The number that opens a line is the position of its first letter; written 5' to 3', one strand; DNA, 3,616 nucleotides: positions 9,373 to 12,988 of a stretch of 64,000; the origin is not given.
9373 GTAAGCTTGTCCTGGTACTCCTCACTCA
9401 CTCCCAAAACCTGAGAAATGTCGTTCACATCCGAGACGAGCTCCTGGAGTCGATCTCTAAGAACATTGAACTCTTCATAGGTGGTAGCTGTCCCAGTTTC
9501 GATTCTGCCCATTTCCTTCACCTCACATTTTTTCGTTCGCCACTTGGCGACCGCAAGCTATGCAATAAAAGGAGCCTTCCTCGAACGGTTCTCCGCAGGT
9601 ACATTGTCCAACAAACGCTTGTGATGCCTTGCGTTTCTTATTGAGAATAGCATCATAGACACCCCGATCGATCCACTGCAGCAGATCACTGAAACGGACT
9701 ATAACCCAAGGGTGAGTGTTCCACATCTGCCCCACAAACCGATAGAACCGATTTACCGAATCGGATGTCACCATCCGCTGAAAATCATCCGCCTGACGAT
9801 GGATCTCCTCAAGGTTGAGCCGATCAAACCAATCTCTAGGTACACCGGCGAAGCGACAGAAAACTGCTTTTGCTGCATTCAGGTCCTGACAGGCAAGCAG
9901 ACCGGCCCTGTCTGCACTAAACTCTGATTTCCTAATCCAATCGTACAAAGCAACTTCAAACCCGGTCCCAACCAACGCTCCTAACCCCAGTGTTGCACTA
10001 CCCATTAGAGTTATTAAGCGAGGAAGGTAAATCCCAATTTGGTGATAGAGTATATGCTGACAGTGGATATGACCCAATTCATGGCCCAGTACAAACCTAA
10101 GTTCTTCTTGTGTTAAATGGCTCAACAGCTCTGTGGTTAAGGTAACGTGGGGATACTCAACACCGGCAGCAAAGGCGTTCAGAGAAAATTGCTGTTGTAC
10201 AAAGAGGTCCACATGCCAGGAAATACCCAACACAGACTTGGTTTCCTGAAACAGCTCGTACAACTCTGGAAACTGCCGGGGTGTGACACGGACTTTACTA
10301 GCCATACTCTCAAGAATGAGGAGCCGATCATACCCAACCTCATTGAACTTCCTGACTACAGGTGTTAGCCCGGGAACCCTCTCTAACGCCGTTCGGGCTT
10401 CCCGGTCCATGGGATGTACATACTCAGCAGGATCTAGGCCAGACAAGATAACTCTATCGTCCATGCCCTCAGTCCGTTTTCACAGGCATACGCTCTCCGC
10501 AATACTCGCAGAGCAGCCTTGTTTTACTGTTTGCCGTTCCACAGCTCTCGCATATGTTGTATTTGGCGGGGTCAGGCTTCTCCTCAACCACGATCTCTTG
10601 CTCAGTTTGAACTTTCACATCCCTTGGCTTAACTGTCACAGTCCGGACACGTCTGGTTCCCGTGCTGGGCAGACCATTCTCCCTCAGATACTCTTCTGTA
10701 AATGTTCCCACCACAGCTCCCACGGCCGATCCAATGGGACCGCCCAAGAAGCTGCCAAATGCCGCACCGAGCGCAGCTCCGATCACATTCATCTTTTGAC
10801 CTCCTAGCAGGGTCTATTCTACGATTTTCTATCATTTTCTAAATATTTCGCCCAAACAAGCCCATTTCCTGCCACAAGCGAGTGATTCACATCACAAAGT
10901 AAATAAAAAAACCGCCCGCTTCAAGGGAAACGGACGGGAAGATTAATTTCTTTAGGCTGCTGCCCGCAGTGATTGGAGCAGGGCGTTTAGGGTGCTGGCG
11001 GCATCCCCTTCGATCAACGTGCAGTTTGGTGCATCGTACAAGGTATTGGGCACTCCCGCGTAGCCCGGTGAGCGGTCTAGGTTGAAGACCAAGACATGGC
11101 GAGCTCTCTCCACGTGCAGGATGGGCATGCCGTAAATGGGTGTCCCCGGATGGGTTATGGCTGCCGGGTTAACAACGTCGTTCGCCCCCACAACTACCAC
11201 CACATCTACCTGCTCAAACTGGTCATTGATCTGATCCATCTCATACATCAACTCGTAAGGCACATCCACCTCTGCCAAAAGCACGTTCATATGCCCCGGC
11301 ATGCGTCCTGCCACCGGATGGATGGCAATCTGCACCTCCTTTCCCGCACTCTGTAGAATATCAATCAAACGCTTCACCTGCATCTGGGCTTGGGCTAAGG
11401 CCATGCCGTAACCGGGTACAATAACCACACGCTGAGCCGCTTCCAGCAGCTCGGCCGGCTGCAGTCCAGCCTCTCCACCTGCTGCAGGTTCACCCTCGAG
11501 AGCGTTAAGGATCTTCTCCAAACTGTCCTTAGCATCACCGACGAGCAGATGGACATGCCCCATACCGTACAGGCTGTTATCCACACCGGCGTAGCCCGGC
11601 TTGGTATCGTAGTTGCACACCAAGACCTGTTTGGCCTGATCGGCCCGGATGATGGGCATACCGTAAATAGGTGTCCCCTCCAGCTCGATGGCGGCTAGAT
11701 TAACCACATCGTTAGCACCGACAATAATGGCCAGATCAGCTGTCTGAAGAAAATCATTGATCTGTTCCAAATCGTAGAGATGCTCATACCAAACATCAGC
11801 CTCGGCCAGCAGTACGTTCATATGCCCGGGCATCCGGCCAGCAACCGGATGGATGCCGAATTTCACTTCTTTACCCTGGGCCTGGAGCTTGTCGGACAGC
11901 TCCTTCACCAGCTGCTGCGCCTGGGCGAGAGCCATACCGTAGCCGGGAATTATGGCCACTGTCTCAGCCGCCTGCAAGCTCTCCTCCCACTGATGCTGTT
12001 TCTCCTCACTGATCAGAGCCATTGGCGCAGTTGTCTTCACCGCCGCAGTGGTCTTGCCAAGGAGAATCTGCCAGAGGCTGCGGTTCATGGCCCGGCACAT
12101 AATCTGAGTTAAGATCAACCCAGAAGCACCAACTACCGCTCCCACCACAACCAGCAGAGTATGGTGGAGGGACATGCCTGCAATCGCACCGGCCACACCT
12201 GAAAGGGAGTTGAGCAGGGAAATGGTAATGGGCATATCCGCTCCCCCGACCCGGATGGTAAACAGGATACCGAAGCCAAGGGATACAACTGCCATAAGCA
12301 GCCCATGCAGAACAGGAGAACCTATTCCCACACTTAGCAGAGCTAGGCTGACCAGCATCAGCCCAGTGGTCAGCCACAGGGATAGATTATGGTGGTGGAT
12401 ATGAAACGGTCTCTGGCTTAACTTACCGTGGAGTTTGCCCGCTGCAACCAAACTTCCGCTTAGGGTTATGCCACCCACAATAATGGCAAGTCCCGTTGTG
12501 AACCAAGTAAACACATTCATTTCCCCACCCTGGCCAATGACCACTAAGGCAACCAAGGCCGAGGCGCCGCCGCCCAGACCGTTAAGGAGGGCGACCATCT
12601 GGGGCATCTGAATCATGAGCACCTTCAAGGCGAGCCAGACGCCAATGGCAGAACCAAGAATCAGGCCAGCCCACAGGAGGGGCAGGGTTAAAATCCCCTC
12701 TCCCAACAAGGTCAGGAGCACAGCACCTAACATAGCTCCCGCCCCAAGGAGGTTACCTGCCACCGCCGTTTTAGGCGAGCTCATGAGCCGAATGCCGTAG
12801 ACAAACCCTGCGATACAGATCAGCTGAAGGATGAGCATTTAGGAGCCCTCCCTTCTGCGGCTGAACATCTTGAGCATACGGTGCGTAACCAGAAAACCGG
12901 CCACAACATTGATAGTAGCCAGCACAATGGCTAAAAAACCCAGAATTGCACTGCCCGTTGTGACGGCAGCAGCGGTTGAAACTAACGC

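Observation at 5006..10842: Four-gene operon: zinc-ribbon glycine-zipper protein, M48-like peptidase and two dynamin-like GTPases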

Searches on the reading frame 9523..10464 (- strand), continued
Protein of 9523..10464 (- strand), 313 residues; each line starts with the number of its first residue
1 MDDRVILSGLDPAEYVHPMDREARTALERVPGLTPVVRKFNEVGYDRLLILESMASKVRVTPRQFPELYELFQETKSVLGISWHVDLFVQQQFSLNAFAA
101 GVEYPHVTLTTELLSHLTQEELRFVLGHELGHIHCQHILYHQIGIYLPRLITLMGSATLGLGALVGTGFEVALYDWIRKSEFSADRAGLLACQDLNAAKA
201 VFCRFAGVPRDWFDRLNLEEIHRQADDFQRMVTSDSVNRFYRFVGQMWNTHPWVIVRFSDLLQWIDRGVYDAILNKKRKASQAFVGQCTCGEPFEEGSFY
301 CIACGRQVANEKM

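Call 44: search_dna_similar(query=window:9523-10464:-, collection=plasmids, mode=protein, max_rows=10)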
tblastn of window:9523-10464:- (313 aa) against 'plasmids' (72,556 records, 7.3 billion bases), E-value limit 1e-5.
Records with a match: 9; places in all: 9; records where one place covers at least 80% of the query: 9.
Best place of each record, by identity: <60% 9.
By first word of the organism name: Thermus 5; Bernardetia 1; Nonomuraea 1; Rhodococcus 1; Tsukamurella 1.
By predicted mobility (MOB-suite, as given by PLSDB): non-mobilizable 8; mobilizable 1.
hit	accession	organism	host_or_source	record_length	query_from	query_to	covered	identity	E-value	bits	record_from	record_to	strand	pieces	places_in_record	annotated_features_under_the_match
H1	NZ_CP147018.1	Bernardetia sp. Wsw4-3y2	Red alga,Red algae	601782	4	274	87%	34.6%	2e-39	154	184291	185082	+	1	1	M48 family metallopeptidase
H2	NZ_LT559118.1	Nonomuraea gerenzanensis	-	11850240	3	275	87%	33.3%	3e-34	139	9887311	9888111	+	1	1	none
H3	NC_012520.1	Rhodococcus opacus B4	-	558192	4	277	88%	32.5%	2e-31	130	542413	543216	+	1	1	M48 family metallopeptidase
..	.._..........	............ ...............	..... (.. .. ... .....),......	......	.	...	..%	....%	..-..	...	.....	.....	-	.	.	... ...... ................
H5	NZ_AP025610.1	Thermus thermophilus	-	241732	12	267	82%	31.3%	3e-24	110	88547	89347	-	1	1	M48 family metallopeptidase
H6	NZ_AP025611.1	Thermus thermophilus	-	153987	15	267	81%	31.0%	5e-24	109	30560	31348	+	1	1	M48 family metallopeptidase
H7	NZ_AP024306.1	Thermus thermophilus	-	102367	15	267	81%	30.6%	2e-22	105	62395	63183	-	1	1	M48 family metallopeptidase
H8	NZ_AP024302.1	Thermus thermophilus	-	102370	15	267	81%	30.6%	2e-22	105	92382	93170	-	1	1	M48 family metallopeptidase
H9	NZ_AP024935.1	Thermus thermophilus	-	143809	15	267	81%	30.2%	3e-22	104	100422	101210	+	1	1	M48 family metallopeptidase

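Call 45: search_dna_similar(query=window:9523-10464:-, collection=phages, mode=protein, max_rows=10)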
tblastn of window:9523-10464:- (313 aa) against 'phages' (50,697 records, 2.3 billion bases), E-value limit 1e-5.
No match.

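Call 47: predict_structure(alignment_id=A1)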
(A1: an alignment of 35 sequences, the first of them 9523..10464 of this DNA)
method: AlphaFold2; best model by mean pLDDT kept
length: 313 residues; sequences in the alignment: 35
mean_pLDDT: 88.7   pTM: 0.85
mean pLDDT of the five models: 88.7, 88.0, 87.8, 87.4, 85.3
residues with pLDDT >= 90: 171; 70-90: 126; 50-70: 13; < 50: 3
segments of 3 or more residues with pLDDT < 50: 311-313
pLDDT, mean of each block of 10 residues (from residue 1): 84 94 87 88 92 97 98 97 96 96 96 97 98 94 82 76 77 85 97 96 91 87 89 85 81 87 97 94 73 75 78 41
secondary structure, 60 per line:
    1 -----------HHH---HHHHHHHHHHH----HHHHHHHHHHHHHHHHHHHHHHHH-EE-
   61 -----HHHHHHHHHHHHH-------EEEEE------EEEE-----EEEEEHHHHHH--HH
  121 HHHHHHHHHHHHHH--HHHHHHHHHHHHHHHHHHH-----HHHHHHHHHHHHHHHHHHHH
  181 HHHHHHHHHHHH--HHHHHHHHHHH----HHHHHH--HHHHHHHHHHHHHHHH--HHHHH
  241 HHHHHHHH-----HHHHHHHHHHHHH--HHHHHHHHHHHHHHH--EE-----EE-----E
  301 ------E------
elements in order: H18-28 H33-56 H66-78 E86-90 E97-100 E106-110 H111-116 H119-134 H137-155 H161-192 H195-205 H210-215 H218-233 H236-248 H254-266 H269-283

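Call 50: fold_search(model_id=the predicted structure, library=pdb)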
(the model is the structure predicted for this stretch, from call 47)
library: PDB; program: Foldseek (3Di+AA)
matches with E <= 10: 99; with E <= 0.001: 0
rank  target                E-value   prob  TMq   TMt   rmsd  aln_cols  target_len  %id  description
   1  3c37_A                4.5e-03  1.00  0.34  0.47  14.1       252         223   18  X-ray structure of the putative Zn-dependent peptidase Q74D82 at the resolution 1.7 A. Northeast Structural Genomics C (released 2008-02-12)
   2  3c37_B                6.0e-03  1.00  0.38  0.52  12.4       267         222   16  X-ray structure of the putative Zn-dependent peptidase Q74D82 at the resolution 1.7 A. Northeast Structural Genomics C (released 2008-02-12)
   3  6ait_E                8.9e-03  0.99  0.31  0.24  20.3       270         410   16  Crystal structure of E. coli BepA (released 2018-12-26)
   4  6ait_C                9.9e-03  0.99  0.31  0.24  20.8       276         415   16  Crystal structure of E. coli BepA (released 2018-12-26)
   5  6ait_B                1.3e-02  0.99  0.31  0.24  20.3       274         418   16  Crystal structure of E. coli BepA (released 2018-12-26)
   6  8exq_A                6.8e-02  0.84  0.31  0.19  18.3       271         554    9  Cryo-EM structure of S. aureus BlaR1 with C1 symmetry (released 2023-01-11)
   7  6ait_A                7.1e-02  0.94  0.31  0.24  20.4       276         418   16  Crystal structure of E. coli BepA (released 2018-12-26)
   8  3cqb_B                8.7e-02  1.00  0.23  0.65   2.3        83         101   29  Crystal structure of heat shock protein HtpX domain from Vibrio parahaemolyticus RIMD 2210633 (released 2008-05-27)
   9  3cqb_A                1.0e-01  1.00  0.22  0.62   2.4        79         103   30  Crystal structure of heat shock protein HtpX domain from Vibrio parahaemolyticus RIMD 2210633 (released 2008-05-27)
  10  6sar                  1.4e-01  0.54  0.22  0.18  18.2       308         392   12  E coli BepA/YfgC (released 2020-08-26)
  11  2ypt_E                1.5e-01  0.91  0.33  0.26   7.5       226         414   20  Crystal structure of the human nuclear membrane zinc metalloprotease ZMPSTE24 mutant (E336A) in complex with a synthet (released 2012-12-05)
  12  8exp_A                1.5e-01  0.77  0.31  0.19  19.3       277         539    9  Cryo-EM structure of S. aureus BlaR1 with C2 symmetry (released 2023-01-11)
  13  8exs_A                1.5e-01  0.69  0.28  0.17  18.6       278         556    7  Cryo-EM structure of S. aureus BlaR1 F284A mutant (released 2023-01-11)
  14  6ait_D                1.6e-01  0.85  0.31  0.24  20.6       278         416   16  Crystal structure of E. coli BepA (released 2018-12-26)
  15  4il3_A                1.8e-01  0.89  0.35  0.27   8.2       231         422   16  Crystal Structure of S. mikatae Ste24p (released 2013-02-20)
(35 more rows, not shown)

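Call 64: search_protein_families(library=padloc, alignment_id=A6, max_evalue=0.000001)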
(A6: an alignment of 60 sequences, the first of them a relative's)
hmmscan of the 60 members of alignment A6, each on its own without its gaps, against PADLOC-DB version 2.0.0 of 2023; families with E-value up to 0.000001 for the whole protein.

A. member 1, L004:621-1208:- (195 aa): 0 families

B. families by the number of members that match (of 60 scanned): 92 families (the first 25 are shown)
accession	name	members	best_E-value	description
PDLC01747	Cas1g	1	3.8e-139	-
PDLC01608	Cas1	1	2e-93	"CAS-I,CAS-II,CAS-III,CAS-IV,CAS-V,CAS-VI; acquisition_1"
PDLC01743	Cas1c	1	1.2e-89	-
PDLC01248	Cas1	1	6.4e-89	"CAS-I,CAS-II,CAS-III,CAS-IV,CAS-V,CAS-VI; acquisition_1"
PDLC02025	Cas1d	1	1.9e-87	-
PDLC00928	Cas1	1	4e-86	Cas1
PDLC00923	Cas1c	1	6.6e-85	"CRISPR-associated endonuclease Cas1, subtype I-C/DVULG"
PDLC01334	Cas1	1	2.5e-84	"CAS-I,CAS-II,CAS-III,CAS-IV,CAS-V,CAS-VI; acquisition_1"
PDLC00927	Cas1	1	3.1e-80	CRISPR-associated endonuclease Cas1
PDLC02067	Cas1b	1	3.3e-75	-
PDLC01449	Cas1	1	3e-66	"CAS-I,CAS-II,CAS-III,CAS-IV,CAS-V,CAS-VI; acquisition_1"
PDLC01249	Cas1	1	3.6e-65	"CAS-I,CAS-II,CAS-III,CAS-IV,CAS-V,CAS-VI; acquisition_1"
PDLC00922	Cas1a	1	1.3e-62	"CRISPR-associated endonuclease Cas1, subtype MYXAN"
PDLC01740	Cas1_IIIa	1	8.7e-54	-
PDLC01335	Cas1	1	1.6e-51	"CAS-I,CAS-II,CAS-III,CAS-IV,CAS-V,CAS-VI; acquisition_1"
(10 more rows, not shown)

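Call 76: search_protein_families(library=pfam, proteins=[L044:8180-8854:+, L044:8848-9183:+, L044:9196-9999:+, L044:9992-10816:+, L044:10813-11739:+, L044:11746-13392:+, L044:13398-15542:+, L044:15545-16060:+, L044:16129-18042:+, L044:18039-19547:+], max_evalue=0.001)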
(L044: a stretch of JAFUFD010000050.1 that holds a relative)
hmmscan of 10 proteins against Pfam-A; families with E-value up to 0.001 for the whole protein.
L044:8180-8854:+ (224 aa): 0 families

L044:8848-9183:+ (111 aa): 0 families

L044:9196-9999:+ (267 aa): 1 family
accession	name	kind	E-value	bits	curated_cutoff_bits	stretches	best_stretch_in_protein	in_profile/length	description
PF01435.24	Peptidase_M48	-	1.1e-08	35.6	20.3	1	101-258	16-184/186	Peptidase family M48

L044:9992-10816:+ (274 aa): 2 families
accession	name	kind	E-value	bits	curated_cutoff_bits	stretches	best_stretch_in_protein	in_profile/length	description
PF01435.24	Peptidase_M48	-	1.3e-21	77.8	20.3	1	94-259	34-185/186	Peptidase family M48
PF05569.17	Peptidase_M56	-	5.3e-05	23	31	1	98-151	168-221/296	BlaR1 peptidase M56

L044:10813-11739:+ (308 aa): 1 family
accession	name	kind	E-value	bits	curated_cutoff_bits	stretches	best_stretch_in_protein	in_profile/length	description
PF01435.24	Peptidase_M48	-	6e-23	82.1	20.3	1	83-269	5-184/186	Peptidase family M48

L044:11746-13392:+ (548 aa): 0 families

L044:13398-15542:+ (714 aa): 2 families
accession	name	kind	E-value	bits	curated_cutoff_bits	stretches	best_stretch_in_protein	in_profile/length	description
PF00350.29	Dynamin_N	-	1.1e-20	74.8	27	1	59-236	1-167/168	Dynamin family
PF01926.29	MMR_HSR1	-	1.8e-06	28.5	21.9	0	58-82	1-25/113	50S ribosome-binding GTPase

L044:15545-16060:+ (171 aa): 0 families

L044:16129-18042:+ (637 aa): 3 families
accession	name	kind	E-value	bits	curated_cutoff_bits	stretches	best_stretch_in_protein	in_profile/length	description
PF00350.29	Dynamin_N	-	4e-22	79.5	27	1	68-234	1-165/168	Dynamin family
PF01926.29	MMR_HSR1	-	5.7e-07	30.1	21.9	0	67-101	1-34/113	50S ribosome-binding GTPase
PF00009.33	GTP_EFTU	-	0.001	19.2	26.5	0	67-281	5-172/188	Elongation factor Tu GTP binding domain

L044:18039-19547:+ (502 aa): 0 families

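Call 84: search_protein_families(library=phrogs, proteins=[window:9523-10464:-], max_evalue=0.001)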
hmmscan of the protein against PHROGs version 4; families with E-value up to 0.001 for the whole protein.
window:9523-10464:- (313 aa): 2 families
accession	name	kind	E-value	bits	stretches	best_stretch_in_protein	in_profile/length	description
phrog_87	-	other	0.00012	22.8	1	115-140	78-103/227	metallo-protease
phrog_23242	-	unknown function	0.00016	22.2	1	61-144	80-164/317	-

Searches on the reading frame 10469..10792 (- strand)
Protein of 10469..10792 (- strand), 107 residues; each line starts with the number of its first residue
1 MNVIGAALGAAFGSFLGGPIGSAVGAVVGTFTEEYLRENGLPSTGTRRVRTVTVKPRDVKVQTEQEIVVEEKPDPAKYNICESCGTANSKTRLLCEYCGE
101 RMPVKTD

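Call 3: search_protein_families(library=pfam, proteins=[window:10469-10792:-], max_evalue=0.1)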
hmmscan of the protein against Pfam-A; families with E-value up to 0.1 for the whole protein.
window:10469-10792:- (107 aa): 11 families
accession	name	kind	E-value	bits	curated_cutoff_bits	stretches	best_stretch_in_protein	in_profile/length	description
PF04306.18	DUF456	-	5.5e-05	23.9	29.4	1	3-39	64-100/139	Protein of unknown function (DUF456)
PF13441.11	Gly-zipper_YMGG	-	0.00011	22.2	28.9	1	4-30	9-36/45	YMGG-like Gly-zipper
PF13488.11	Gly-zipper_Omp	-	0.00018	21.8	25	1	3-31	4-33/46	Glycine zipper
PF13436.11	Gly-zipper_OmpA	-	0.00074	19.7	27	1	3-31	9-42/44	Glycine-zipper domain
PF13248.11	Zn_ribbon_3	-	0.0029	17.5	27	1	79-102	3-26/26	zinc-ribbon domain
PF12773.13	DZR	-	0.0031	18.1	27.3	1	81-100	1-20/45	Double zinc ribbon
PF13240.11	Zn_Ribbon_1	-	0.0042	17.3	25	1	81-100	2-21/23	zinc-ribbon domain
PF06897.17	DUF1269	-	0.0087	16.8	26.9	1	4-50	3-49/100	Protein of unknown function (DUF1269)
PF24046.1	At4g08330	-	0.034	14.6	27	1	76-101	62-87/129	At4g08330 beta-tent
PF18912.6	DZR_2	-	0.068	13.5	27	1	81-104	10-34/56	Double zinc ribbon domain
PF05433.20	Rick_17kDa_Anti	-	0.089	13.2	24.2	0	3-30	8-40/43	Glycine zipper 2TM domain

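Call 4: search_protein_families(library=ncbifam, proteins=[window:10469-10792:-], max_evalue=0.1)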
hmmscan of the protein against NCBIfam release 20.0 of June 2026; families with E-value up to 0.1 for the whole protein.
window:10469-10792:- (107 aa): 5 families
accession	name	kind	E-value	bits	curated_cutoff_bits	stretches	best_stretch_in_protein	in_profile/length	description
TIGR03789.1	pdsO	hypoth_equivalog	2.8e-07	30.5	152.2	1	3-67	44-105/243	sortase-associated OmpA-like protein PdsO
NF006948.0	PRK09430.1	equivalog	0.01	15.5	162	1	1-38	1-38/267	co-chaperone DjlA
NF048004.1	GTA_megatron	equivalog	0.012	13.4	800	1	2-54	7-59/1299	baseplate multidomain protein megatron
NF008437.0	PRK11280.1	equivalog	0.025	14.4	99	1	3-39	75-111/179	hypothetical protein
NF053611.1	YiaD_Gzip_OmpA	equivalog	0.088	12.5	175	0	3-36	30-71/206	YiaD family glycine zipper/OmpA-like lipoprotein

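Call 5: search_protein_families(library=padloc, proteins=[window:10469-10792:-], max_evalue=0.1)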
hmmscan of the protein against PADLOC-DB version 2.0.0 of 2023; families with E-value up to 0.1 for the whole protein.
window:10469-10792:- (107 aa): 1 family
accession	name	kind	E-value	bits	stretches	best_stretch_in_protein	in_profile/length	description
PDLC01444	Cas10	-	0.017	12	1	69-102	262-290/605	CAS-III; effector_LS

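Call 84: search_protein_families(library=phrogs, proteins=[window:10469-10792:-], max_evalue=0.001)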
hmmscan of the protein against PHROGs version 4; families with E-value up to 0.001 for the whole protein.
window:10469-10792:- (107 aa): 2 families
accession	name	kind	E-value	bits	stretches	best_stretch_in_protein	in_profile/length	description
phrog_167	-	tail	0.00021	20.1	1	3-38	685-720/1555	tail length tape measure protein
phrog_22557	-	unknown function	0.00073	20.6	1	3-45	43-84/136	-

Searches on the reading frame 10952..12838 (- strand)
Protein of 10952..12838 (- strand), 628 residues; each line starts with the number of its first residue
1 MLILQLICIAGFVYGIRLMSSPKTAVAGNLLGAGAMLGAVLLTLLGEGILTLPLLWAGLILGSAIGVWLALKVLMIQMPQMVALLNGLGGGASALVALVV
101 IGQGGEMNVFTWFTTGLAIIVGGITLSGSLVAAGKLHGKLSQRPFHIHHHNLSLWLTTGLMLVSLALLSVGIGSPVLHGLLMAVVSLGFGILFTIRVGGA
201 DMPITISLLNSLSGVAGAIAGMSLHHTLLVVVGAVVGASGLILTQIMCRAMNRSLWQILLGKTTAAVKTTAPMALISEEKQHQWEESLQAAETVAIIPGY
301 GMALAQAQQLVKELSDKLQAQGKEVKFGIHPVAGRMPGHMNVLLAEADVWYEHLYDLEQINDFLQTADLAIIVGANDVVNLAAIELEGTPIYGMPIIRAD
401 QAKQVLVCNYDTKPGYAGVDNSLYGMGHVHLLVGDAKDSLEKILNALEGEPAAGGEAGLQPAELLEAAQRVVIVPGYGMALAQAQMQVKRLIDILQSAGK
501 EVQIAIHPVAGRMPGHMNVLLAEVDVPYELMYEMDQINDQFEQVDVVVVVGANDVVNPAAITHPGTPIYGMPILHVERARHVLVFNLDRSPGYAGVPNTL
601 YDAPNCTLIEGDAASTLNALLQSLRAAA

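Call 93: search_protein_families(library=pfam, proteins=[window:10952-12838:-], max_evalue=0.001)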
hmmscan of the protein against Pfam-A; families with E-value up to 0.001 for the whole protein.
window:10952-12838:- (628 aa): 2 families
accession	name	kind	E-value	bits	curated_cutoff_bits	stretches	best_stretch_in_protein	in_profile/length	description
PF02233.22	PNTB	-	8.2e-227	754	31.7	2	5-445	5-455/456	NAD(P) transhydrogenase beta subunit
PF00205.28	TPP_enzyme_M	-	5e-08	33.2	30.4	0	462-553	5-87/137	Thiamine pyrophosphate enzyme, central domain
